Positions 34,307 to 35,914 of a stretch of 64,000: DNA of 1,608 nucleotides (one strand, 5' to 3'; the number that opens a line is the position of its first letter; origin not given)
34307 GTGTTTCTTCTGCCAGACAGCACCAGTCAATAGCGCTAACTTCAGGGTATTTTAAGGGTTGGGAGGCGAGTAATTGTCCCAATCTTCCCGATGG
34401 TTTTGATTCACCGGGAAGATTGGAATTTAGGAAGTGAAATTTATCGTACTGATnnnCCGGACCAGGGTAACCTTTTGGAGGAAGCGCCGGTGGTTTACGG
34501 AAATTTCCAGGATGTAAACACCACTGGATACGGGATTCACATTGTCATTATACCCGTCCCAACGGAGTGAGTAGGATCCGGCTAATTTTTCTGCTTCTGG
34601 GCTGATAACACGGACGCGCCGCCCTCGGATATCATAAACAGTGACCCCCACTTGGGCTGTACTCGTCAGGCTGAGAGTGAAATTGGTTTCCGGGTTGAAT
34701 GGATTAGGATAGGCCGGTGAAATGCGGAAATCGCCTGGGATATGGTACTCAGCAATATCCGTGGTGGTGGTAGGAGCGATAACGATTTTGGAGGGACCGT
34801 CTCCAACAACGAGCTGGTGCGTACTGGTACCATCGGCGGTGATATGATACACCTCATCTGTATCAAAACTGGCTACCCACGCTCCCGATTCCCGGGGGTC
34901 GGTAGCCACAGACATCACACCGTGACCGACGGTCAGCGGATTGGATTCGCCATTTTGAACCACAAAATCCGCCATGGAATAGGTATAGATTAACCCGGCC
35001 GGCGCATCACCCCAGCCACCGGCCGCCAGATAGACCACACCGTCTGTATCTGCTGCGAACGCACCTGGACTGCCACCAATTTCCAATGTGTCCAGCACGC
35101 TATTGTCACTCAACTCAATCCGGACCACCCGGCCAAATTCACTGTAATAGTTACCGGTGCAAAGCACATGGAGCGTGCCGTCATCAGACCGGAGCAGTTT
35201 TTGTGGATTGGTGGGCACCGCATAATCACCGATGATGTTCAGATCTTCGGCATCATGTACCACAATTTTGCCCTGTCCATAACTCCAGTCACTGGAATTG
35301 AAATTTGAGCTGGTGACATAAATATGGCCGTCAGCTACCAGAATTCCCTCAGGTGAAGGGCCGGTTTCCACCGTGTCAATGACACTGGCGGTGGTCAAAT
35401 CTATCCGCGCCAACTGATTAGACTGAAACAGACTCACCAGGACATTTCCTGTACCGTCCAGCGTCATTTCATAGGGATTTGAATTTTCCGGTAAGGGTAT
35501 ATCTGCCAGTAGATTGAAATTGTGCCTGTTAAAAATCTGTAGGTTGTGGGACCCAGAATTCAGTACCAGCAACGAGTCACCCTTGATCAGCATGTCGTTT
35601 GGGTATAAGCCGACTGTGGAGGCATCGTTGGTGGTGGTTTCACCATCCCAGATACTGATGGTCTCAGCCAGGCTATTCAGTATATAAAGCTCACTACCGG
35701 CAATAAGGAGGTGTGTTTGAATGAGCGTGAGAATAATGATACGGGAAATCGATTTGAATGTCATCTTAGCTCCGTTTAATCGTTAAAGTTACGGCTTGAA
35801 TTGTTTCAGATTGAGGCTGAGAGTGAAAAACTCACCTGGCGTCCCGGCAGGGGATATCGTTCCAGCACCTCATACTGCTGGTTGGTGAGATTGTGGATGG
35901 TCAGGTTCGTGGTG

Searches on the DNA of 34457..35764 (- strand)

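Call 38: search_rna_families(sources=[L136, L139], threshold=gathering, show_alignments=2)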
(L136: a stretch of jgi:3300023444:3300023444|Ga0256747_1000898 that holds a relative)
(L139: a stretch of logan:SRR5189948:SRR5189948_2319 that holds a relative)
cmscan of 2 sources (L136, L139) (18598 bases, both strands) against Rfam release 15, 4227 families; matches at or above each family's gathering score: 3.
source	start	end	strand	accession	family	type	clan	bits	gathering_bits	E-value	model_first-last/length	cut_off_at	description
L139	1539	1729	+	RF00174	Cobalamin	Cis-reg; riboswitch;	CL00101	89.5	31.5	2.4e-21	1-189/189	no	Cobalamin riboswitch aptamer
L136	1561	1740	+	RF00174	Cobalamin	Cis-reg; riboswitch;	CL00101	83.4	31.5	1.4e-19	1-189/189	no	Cobalamin riboswitch aptamer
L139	7718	7791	+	RF00005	tRNA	Gene; tRNA;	CL00001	72.3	29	2.2e-14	1-71/71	no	tRNA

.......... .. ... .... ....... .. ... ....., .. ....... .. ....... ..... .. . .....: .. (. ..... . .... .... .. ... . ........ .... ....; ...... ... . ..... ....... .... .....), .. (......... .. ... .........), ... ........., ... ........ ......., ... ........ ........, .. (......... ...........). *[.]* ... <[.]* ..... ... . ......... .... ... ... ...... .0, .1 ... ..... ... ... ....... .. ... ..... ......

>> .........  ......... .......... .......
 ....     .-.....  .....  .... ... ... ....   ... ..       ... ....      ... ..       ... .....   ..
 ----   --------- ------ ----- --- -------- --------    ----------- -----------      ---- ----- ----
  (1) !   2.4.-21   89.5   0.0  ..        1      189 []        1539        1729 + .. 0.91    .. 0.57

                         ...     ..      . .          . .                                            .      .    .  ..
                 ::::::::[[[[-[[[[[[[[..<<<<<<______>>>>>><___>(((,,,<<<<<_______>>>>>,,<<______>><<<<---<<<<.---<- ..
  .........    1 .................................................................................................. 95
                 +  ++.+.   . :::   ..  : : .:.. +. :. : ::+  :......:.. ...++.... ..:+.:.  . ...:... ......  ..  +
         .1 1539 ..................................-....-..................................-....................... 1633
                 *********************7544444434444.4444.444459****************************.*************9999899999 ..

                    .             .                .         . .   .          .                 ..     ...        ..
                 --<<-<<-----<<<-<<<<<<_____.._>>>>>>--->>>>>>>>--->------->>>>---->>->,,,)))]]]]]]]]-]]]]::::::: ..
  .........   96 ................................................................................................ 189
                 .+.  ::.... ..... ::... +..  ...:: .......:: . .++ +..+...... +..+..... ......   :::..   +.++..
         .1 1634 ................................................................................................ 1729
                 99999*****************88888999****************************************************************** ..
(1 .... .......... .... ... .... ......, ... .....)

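Call 42: search_rna_families(sources=[L142, L143], threshold=gathering, show_alignments=2)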
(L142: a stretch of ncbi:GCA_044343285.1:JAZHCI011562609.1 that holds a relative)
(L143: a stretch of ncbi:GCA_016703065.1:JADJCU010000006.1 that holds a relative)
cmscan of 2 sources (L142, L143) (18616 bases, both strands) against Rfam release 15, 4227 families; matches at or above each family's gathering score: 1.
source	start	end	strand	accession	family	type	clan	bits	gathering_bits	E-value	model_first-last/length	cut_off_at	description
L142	1576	1770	+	RF00174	Cobalamin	Cis-reg; riboswitch;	CL00101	74.1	31.5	6e-17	1-189/189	no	Cobalamin riboswitch aptamer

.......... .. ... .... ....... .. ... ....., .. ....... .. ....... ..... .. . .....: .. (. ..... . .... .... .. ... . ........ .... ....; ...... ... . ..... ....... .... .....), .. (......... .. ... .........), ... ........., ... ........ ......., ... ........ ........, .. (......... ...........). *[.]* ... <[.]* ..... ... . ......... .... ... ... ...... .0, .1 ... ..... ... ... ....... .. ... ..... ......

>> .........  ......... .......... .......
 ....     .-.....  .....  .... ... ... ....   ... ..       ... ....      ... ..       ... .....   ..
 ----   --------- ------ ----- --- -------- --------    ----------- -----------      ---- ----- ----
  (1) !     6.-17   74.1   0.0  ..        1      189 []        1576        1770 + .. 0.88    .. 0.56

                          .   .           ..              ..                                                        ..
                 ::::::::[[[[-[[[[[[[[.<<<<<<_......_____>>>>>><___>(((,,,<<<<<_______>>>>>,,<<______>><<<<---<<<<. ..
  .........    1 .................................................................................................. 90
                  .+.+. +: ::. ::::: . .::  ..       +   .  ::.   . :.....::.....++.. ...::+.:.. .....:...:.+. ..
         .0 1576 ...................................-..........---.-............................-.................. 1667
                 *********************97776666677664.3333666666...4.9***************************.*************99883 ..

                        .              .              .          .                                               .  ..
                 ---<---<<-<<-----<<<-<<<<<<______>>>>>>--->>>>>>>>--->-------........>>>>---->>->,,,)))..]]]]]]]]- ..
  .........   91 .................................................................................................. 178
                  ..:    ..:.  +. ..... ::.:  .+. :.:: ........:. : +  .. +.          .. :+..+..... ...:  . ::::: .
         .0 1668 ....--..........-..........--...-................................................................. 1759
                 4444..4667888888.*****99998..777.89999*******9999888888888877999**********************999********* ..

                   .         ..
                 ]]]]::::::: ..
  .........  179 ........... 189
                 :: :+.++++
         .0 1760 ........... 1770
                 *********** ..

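Call 48: search_rna_families(sources=[L144, L145, L146], threshold=gathering, show_alignments=3)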
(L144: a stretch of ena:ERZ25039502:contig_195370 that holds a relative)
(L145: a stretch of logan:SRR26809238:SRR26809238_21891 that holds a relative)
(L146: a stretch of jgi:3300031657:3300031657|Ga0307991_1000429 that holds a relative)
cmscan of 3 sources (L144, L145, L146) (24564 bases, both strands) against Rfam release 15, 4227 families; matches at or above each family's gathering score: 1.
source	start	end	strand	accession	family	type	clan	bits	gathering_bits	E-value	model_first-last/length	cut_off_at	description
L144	1167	1290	+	RF00174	Cobalamin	Cis-reg; riboswitch;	CL00101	68.8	31.5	2.7e-15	45-169/189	no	Cobalamin riboswitch aptamer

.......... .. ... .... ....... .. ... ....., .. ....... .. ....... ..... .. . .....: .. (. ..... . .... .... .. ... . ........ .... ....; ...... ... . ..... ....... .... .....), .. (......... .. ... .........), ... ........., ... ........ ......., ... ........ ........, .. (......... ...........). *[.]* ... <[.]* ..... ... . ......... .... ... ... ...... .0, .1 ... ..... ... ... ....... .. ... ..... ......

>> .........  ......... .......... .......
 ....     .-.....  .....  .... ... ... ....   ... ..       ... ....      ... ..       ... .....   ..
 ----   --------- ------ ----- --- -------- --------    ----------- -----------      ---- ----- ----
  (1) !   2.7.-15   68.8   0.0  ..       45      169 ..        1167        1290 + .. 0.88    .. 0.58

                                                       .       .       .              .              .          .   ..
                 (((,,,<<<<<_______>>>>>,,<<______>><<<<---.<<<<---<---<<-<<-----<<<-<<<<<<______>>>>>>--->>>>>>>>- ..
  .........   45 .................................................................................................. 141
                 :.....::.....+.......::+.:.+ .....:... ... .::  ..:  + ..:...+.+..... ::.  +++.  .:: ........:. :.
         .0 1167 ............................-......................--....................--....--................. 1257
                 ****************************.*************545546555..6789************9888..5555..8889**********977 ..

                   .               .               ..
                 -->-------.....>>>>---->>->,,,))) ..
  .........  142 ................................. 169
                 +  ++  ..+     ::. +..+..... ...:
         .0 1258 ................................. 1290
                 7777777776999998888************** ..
